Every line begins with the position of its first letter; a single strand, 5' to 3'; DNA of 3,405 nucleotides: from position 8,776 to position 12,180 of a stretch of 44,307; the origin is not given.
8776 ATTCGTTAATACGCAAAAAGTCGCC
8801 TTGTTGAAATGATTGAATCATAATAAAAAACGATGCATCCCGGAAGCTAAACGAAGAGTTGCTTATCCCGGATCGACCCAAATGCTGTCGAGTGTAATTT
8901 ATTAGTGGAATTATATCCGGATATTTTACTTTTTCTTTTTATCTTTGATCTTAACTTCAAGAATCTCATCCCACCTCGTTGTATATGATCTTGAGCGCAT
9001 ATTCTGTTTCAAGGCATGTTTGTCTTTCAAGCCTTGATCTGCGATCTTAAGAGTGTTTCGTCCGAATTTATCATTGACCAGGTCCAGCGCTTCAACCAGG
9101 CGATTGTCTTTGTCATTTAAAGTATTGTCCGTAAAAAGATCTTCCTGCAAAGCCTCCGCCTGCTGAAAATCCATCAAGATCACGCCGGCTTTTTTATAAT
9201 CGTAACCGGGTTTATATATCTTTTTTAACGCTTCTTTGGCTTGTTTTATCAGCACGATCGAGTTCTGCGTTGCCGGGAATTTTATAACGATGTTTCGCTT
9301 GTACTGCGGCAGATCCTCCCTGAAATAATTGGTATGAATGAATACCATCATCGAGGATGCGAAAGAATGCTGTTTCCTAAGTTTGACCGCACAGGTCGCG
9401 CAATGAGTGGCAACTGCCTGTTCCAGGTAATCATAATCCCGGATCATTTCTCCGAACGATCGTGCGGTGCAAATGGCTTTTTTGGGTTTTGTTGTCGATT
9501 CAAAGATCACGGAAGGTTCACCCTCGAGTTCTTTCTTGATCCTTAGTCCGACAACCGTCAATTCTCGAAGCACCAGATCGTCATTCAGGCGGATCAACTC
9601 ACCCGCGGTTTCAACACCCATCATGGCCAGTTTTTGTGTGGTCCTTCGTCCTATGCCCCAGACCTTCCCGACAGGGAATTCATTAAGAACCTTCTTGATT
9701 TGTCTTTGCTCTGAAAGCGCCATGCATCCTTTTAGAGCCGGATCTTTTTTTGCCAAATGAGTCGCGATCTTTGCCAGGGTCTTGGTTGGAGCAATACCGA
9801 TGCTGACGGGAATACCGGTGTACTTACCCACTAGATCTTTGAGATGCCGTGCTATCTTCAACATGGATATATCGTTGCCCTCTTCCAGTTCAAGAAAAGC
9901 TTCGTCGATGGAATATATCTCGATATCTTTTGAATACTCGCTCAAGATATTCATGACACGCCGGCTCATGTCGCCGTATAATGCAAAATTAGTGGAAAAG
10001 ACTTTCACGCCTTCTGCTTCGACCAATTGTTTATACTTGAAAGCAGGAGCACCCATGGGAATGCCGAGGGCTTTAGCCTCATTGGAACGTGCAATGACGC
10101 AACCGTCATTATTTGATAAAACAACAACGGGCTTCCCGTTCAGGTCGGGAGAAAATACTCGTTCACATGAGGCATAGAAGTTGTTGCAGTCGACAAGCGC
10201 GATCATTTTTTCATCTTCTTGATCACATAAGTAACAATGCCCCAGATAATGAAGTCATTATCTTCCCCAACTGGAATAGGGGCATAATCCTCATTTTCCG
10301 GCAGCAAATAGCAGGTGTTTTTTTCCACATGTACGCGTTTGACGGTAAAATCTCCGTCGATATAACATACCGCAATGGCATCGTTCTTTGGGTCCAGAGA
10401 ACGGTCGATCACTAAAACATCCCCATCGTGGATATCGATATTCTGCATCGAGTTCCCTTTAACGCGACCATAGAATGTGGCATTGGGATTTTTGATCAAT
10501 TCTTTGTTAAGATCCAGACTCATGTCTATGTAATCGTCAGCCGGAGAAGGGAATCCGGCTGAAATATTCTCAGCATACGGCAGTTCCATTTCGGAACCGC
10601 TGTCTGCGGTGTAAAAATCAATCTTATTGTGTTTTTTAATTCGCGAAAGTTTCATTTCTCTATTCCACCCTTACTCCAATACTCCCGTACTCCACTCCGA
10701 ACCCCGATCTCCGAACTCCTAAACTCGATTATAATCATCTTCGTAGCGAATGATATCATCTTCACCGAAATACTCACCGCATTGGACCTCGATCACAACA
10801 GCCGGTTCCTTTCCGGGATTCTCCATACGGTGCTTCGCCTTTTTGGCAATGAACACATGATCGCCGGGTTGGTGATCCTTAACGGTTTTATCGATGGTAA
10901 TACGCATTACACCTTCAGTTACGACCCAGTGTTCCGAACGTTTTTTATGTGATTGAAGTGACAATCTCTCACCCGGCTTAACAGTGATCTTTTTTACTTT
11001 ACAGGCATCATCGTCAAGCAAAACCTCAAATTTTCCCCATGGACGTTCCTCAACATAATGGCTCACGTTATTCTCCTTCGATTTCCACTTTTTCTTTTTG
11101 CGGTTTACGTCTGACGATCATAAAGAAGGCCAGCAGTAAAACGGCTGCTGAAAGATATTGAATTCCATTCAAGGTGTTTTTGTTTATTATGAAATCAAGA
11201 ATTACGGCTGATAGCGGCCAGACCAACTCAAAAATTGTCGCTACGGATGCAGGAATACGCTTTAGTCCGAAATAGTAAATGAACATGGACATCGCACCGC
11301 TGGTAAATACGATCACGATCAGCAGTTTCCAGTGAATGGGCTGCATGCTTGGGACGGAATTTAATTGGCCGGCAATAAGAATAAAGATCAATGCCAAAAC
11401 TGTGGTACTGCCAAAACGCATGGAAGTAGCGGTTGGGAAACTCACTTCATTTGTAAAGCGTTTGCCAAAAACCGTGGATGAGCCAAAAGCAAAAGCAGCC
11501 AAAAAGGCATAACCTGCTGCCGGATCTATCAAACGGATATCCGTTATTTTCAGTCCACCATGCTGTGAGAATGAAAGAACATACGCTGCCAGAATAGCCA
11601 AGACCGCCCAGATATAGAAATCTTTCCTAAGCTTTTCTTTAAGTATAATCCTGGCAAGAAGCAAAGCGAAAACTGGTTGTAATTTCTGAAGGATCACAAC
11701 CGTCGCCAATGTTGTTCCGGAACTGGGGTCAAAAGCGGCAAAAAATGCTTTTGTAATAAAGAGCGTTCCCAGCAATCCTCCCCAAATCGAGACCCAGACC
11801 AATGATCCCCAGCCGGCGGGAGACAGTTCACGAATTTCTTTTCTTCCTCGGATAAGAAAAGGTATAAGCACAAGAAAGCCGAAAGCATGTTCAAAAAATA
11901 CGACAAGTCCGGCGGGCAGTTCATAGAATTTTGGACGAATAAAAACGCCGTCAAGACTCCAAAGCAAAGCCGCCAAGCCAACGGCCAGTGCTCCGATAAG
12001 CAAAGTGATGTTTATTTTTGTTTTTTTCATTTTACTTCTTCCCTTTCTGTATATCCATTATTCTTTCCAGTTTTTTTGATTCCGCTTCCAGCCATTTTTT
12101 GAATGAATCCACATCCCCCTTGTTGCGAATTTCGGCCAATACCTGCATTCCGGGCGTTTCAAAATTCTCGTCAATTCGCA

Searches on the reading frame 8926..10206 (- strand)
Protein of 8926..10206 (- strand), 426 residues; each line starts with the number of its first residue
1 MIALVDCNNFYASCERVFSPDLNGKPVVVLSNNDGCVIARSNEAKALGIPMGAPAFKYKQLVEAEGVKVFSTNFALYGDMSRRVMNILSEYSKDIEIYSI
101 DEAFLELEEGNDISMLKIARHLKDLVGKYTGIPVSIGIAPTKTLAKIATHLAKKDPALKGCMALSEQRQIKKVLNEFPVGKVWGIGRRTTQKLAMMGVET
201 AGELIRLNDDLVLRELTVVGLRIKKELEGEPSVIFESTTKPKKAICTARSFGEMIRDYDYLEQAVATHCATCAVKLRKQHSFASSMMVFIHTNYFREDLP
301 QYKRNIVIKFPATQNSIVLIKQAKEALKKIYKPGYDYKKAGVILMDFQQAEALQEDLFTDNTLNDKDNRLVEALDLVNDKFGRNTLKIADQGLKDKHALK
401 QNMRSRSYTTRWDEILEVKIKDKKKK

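Call 15: search_protein_families(library=pfam, proteins=[window:8926-10206:-], max_evalue=0.001)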
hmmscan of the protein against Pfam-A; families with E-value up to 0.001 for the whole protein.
window:8926-10206:- (426 aa): 4 families
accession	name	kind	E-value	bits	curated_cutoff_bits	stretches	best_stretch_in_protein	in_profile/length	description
PF00817.25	IMS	-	3.3e-40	137.9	23.2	1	5-149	1-147/148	impB/mucB/samB family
PF11799.13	IMS_C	-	1.8e-20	73.8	20.7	1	242-357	1-109/109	impB/mucB/samB family C-terminal domain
PF13438.11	DUF4113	-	2.9e-17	62.9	24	1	369-418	2-51/51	Domain of unknown function (DUF4113)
PF11798.14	IMS_HHH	-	3e-07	30.7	24.4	1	170-198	4-32/32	IMS family HHH motif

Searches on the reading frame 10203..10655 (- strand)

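Call 15: search_protein_families(library=pfam, proteins=[window:10203-10655:-], max_evalue=0.001)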
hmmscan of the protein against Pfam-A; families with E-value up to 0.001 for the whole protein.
window:10203-10655:- (150 aa): 1 family
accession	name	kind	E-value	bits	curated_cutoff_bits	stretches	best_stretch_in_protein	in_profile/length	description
PF00717.28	Peptidase_S24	-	2.2e-28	98.7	23.3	1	29-141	4-115/116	Peptidase S24-like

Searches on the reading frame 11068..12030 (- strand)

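Call 15: search_protein_families(library=pfam, proteins=[window:11068-12030:-], max_evalue=0.001)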
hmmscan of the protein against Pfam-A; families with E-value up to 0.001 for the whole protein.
window:11068-12030:- (320 aa): 1 family
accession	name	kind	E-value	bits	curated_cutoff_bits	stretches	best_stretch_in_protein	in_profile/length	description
PF00892.27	EamA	-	1.3e-31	110.1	28.2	2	173-306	5-134/135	EamA-like transporter family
